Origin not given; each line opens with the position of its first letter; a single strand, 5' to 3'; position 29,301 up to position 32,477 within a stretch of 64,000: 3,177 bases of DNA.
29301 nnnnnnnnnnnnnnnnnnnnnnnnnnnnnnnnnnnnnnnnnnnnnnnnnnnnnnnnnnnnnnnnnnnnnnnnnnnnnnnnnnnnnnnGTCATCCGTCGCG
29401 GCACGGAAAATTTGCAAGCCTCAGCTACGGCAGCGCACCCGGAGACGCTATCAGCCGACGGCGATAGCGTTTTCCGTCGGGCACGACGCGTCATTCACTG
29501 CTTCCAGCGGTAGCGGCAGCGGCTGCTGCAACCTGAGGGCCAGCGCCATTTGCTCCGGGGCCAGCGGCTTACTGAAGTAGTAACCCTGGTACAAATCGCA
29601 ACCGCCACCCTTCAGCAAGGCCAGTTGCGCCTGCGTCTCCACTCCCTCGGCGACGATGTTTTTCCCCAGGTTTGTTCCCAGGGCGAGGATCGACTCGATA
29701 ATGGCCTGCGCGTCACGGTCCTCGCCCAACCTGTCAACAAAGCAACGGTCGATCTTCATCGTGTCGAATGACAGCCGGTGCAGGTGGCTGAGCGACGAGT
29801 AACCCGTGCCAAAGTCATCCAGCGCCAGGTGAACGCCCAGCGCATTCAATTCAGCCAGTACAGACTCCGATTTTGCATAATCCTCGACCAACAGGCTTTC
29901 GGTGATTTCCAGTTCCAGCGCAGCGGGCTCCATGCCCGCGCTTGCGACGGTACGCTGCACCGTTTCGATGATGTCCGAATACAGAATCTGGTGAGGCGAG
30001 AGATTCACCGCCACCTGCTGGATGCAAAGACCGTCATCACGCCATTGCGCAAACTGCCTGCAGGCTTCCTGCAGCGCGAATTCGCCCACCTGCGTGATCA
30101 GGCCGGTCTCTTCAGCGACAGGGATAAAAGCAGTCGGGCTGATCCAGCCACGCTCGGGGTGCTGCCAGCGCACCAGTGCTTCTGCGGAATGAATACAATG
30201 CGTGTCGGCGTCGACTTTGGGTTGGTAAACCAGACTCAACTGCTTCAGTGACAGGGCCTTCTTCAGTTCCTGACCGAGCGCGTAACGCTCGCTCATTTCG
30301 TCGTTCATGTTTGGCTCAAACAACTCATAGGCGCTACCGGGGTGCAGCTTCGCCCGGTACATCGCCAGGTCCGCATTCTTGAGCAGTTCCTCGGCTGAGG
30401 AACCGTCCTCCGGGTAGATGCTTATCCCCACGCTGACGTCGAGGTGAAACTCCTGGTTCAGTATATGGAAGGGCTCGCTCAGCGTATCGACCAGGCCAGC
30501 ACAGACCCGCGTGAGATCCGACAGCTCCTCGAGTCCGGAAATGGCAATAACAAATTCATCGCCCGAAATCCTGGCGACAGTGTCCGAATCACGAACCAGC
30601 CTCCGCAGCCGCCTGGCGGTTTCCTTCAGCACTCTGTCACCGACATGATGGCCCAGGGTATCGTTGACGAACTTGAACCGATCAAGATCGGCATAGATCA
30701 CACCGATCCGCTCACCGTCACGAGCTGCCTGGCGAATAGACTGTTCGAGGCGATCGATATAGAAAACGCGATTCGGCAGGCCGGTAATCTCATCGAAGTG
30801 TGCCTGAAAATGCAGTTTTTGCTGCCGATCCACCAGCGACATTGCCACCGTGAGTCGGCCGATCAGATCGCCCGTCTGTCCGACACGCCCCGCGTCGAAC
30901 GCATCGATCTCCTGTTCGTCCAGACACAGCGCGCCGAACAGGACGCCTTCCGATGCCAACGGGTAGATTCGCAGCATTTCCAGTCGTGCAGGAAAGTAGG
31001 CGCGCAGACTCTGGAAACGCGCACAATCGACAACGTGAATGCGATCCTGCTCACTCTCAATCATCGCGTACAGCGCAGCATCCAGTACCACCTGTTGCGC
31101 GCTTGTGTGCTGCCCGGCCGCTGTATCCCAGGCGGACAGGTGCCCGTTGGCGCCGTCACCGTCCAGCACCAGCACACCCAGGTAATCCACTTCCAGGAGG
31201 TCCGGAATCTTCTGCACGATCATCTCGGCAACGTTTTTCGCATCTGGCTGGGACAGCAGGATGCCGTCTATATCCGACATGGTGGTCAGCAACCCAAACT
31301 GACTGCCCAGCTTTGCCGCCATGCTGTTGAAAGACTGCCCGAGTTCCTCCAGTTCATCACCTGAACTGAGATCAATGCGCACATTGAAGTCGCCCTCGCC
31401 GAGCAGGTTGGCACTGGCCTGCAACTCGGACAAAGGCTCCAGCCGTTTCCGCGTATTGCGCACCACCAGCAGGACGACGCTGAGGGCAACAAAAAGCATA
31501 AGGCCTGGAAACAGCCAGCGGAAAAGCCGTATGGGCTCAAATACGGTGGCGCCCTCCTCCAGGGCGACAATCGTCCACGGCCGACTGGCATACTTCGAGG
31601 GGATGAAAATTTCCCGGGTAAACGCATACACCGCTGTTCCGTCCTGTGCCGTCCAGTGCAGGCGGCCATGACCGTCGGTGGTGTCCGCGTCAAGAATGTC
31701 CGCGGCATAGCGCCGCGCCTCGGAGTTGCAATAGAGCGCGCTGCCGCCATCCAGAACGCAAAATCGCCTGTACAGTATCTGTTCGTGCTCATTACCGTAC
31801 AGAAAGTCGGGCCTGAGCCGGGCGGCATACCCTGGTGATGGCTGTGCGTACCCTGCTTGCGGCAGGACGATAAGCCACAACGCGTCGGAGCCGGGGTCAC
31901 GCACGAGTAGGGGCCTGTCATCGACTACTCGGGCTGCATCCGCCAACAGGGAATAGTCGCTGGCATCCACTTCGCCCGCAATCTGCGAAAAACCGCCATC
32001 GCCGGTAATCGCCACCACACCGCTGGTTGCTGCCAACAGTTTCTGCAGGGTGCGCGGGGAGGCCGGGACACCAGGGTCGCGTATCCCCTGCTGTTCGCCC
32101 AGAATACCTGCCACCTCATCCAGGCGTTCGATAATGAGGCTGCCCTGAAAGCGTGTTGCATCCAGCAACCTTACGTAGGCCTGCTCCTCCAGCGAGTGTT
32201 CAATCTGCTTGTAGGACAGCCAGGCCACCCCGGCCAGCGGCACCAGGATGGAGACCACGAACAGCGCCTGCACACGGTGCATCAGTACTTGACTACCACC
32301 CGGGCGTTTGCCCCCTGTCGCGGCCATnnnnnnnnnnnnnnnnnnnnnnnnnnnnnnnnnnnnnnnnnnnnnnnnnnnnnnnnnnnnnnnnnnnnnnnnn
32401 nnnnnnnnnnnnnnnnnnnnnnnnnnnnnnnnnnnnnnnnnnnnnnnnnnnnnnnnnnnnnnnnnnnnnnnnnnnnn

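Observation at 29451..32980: Orphan GspG-like pseudopilin translationally coupled to a membrane c-di-GMP enzyme: candidate pilin-gated signalling module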

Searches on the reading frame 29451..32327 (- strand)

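Call 3: search_protein_families(library=pfam, proteins=[window:29451-32327:-], max_evalue=0.01)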
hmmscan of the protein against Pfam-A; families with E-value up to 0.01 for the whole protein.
window:29451-32327:- (958 aa): 3 families
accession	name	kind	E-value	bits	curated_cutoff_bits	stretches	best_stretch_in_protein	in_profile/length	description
PF00563.25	EAL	-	1.1e-69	234.8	31.3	1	686-921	2-236/236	EAL domain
PF00990.26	GGDEF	-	4.9e-45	153.6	23.8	1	509-662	1-157/161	Diguanylate cyclase, GGDEF domain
PF00672.30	HAMP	-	1.2e-11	45.1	25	1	297-340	8-51/53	HAMP domain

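Call 4: search_protein_families(library=ncbifam, proteins=[window:29451-32327:-], max_evalue=0.01)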
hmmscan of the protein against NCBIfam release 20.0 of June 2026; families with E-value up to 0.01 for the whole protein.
window:29451-32327:- (958 aa): 43 families (the best 25 are shown)
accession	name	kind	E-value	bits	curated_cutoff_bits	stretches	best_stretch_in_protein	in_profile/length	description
NF045675.1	PhdiestaseDibA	equivalog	7.4e-132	440.8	980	1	499-927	193-621/623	phosphodiesterase DibA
NF007474.0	PRK10060.1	equivalog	1.6e-114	383.5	782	1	501-927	229-650/663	cyclic di-GMP phosphodiesterase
NF053781.1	cdiGMPphdstlr2612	equivalog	6.5e-112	375.2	1600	1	497-929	828-1263/1268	Tlr1612 family c-di-GMP phosphodiesterase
NF008467.0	PRK11359.1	equivalog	4.6e-111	372.2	857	1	494-932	361-793/800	oxygen-sensing cyclic-di-GMP phosphodiesterase DosP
NF052458.1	PhdiestGepA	equivalog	1.2e-93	314.9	1200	1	502-925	418-835/840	phosphodiesterase GepA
NF008807.1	PRK11829.1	equivalog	2.8e-69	233.9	733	1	508-924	241-655/670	biofilm formation regulator HmsP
NF007298.0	PRK09776.1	equivalog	1.6e-61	208.5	1135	1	502-923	677-1098/1111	diguanylate cyclase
NF007423.1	PRK09966.1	equivalog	1.2e-53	182.4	325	1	497-660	227-390/390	diguanylate cyclase DgcN/YfiN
NF052596.1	RR_EAL_PvrR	equivalog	4.3e-50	170.5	580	1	684-934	143-392/398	response regulator cyclic di-GMP phosphodiesterase PvrR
NF007839.0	PRK10551.1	equivalog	1.2e-48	165.9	461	1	680-930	260-509/518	cyclic di-GMP phosphodiesterase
TIGR00254.1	GGDEF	domain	5e-40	136.9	37.4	1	505-662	1-159/168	diguanylate cyclase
NF045673.1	c-di-GMPRcptLapD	equivalog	2.8e-39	135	1020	1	500-922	227-645/647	cyclic di-GMP receptor LapD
NF051473.1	DigCycDgcsShew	equivalog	1.8e-35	122.8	400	1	501-668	127-289/291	diguanylate cyclase DgcS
NF038266.1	diguan_SiaD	equivalog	4.6e-33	114.7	290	1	497-660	82-245/252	biofilm regulation diguanylate cyclase SiaD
NF008281.1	PRK11059.1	equivalog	1.8e-32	112.4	663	1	508-921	220-629/633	RNase E specificity factor CsrD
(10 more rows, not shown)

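Call 21: search_protein_families(library=pfam, alignment_id=A3, max_evalue=0.001)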
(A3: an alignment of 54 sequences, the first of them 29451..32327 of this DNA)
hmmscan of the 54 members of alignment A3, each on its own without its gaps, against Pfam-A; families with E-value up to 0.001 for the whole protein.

A. member 1, window:29451-32327:- (958 aa): 3 families
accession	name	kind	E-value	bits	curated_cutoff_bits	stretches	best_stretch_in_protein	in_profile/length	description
PF00563.25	EAL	-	1.1e-69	234.8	31.3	1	686-921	2-236/236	EAL domain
PF00990.26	GGDEF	-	4.9e-45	153.6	23.8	1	509-662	1-157/161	Diguanylate cyclase, GGDEF domain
PF00672.30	HAMP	-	1.2e-11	45.1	25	1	297-340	8-51/53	HAMP domain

B. families by the number of members that match (of 54 scanned): 14 families
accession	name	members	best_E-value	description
PF00672.30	HAMP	50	8.3e-15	HAMP domain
PF13487.12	HD_5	30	4.3e-44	HD domain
PF01966.28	HD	30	1.4e-22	HD domain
PF01590.32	GAF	28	2.3e-13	GAF domain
PF13185.12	GAF_2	28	2e-08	GAF domain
PF00563.25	EAL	16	1.3e-77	EAL domain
PF00990.26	GGDEF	16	9.1e-53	Diguanylate cyclase, GGDEF domain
PF13492.12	GAF_3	16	1.2e-09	GAF domain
PF08668.18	HDOD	9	9.3e-07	HDOD domain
PF02518.31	HATPase_c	2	1.9e-27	Histidine kinase-, DNA gyrase B-, and HSP90-like ATPase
PF00512.31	HisKA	2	1.3e-11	His Kinase A (phospho-acceptor) domain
PF00072.30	Response_reg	1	3.7e-18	Response regulator receiver domain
PF13581.12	HATPase_c_2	1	2.8e-06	Histidine kinase-like ATPase domain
PF14501.12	HATPase_c_5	1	0.00043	GHKL domain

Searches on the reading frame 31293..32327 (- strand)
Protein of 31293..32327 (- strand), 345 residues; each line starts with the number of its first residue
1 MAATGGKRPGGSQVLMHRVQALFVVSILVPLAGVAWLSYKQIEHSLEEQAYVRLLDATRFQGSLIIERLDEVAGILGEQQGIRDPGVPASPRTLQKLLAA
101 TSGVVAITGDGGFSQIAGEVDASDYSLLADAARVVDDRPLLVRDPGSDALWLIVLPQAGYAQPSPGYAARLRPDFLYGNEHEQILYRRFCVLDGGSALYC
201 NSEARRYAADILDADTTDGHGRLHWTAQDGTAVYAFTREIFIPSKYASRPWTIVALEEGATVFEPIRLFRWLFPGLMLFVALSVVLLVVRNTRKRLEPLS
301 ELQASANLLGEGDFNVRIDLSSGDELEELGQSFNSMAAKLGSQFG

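Call 44: predict_structure(alignment_id=A4)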
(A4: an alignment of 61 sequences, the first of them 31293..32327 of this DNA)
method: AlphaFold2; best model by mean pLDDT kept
length: 345 residues; sequences in the alignment: 61
mean_pLDDT: 90.0   pTM: 0.78
mean pLDDT of the five models: 90.0, 88.8, 88.4, 87.9, 87.3
residues with pLDDT >= 90: 245; 70-90: 85; 50-70: 6; < 50: 9
segments of 3 or more residues with pLDDT < 50: 1-9
pLDDT, mean of each block of 10 residues (from residue 1): 43 78 89 93 96 96 96 94 76 94 93 93 94 92 92 90 89 93 83 93 94 83 95 96 95 96 93 92 90 87 93 93 90 95 92
secondary structure, 60 per line:
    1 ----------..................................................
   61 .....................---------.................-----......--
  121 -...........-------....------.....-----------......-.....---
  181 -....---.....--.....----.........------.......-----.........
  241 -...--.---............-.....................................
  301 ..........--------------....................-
elements in order: H11-81 H91-100 E101-107 E113-118 H122-132 E140-143 E150-154 E166-171 H173-177 H182-185 E189-193 E196-200 H205-213 E220-226 E232-240 E251-258 H259-262 H264-310 H325-344

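Call 48: fold_search(model_id=the predicted structure, library=pdb)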
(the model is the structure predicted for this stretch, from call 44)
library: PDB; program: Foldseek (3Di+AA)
matches with E <= 10: 847; with E <= 0.001: 63
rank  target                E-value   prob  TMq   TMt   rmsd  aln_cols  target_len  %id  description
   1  9a65_B                1.3e-09  1.00  0.56  0.33   8.0       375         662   15  Integrative model of YVAQ-MCPB by crosslinking MS and deep learning (released 2024-09-18)
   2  9a69_B                2.0e-08  1.00  0.55  0.33   7.5       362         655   13  Integrative model of MCPB-MCPC by crosslinking MS and deep learning (released 2024-09-18)
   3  6e0a_B                5.9e-08  1.00  0.43  0.55   7.1       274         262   11  Crystal Structure of Helicobacter pylori TlpA Chemoreceptor Ligand Binding Domain (released 2018-09-12)
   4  9kpj                  1.1e-07  1.00  0.46  0.57   6.8       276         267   10  Crystal structure of Helicobacter pylori chemoreceptor TlpA ligand-binding domain in complex with indole (released 2025-10-22)
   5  6e0a_A                2.0e-07  1.00  0.41  0.52   7.9       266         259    9  Crystal Structure of Helicobacter pylori TlpA Chemoreceptor Ligand Binding Domain (released 2018-09-12)
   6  5wbf_C                2.8e-07  1.00  0.41  0.52   7.7       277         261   14  Double CACHE (dCACHE) sensing domain of TlpC chemoreceptor from Helicobacter pylori (released 2017-11-08)
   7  6e09_A                5.4e-07  1.00  0.41  0.53   7.1       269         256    9  Crystal Structure of Helicobacter pylori TlpA Chemoreceptor Ligand Binding Domain (released 2018-09-12)
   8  6dtm                  6.0e-07  1.00  0.40  0.53   7.9       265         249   10  Crystal Structure of Helicobacter pylori TlpA Chemoreceptor Ligand Binding Domain (released 2018-09-12)
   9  6e09_C                8.0e-07  1.00  0.41  0.53   7.3       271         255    9  Crystal Structure of Helicobacter pylori TlpA Chemoreceptor Ligand Binding Domain (released 2018-09-12)
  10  5wbf_B                1.1e-06  1.00  0.38  0.50   8.0       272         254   14  Double CACHE (dCACHE) sensing domain of TlpC chemoreceptor from Helicobacter pylori (released 2017-11-08)
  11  9a5d_A                1.3e-06  1.00  0.48  0.29   9.9       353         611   12  Integrative model of WALK-YYCH by crosslinking MS and deep learning (released 2024-09-18)
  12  6e09_D                2.2e-06  1.00  0.39  0.49   8.2       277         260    8  Crystal Structure of Helicobacter pylori TlpA Chemoreceptor Ligand Binding Domain (released 2018-09-12)
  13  5wbf_A                4.6e-06  1.00  0.40  0.51   7.9       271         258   13  Double CACHE (dCACHE) sensing domain of TlpC chemoreceptor from Helicobacter pylori (released 2017-11-08)
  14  6e09_B                7.7e-06  1.00  0.37  0.50   7.9       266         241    9  Crystal Structure of Helicobacter pylori TlpA Chemoreceptor Ligand Binding Domain (released 2018-09-12)
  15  4xmr_B                9.2e-06  1.00  0.42  0.55   6.2       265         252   12  Crystal structure of the sensory domain of the Campylobacter jejuni chemoreceptor Tlp3 (CcmL) with isoleucine bound. (released 2015-11-04)
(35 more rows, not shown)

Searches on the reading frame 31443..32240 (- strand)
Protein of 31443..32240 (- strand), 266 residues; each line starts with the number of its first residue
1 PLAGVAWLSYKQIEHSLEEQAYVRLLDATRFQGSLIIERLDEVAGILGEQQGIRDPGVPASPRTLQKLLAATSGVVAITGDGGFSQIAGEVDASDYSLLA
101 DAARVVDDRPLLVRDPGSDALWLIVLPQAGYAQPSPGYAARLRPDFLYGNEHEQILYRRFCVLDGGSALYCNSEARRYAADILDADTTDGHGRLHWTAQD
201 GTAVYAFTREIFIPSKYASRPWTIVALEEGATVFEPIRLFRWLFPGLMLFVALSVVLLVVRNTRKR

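Call 55: search_protein_families(library=pfam, proteins=[window:31443-32240:-], max_evalue=1)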
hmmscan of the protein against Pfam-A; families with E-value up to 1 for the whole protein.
window:31443-32240:- (266 aa): 1 family
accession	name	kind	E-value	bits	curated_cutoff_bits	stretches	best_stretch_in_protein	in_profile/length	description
PF03735.19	ENT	-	0.046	14.2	28.5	1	15-37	5-27/71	ENT domain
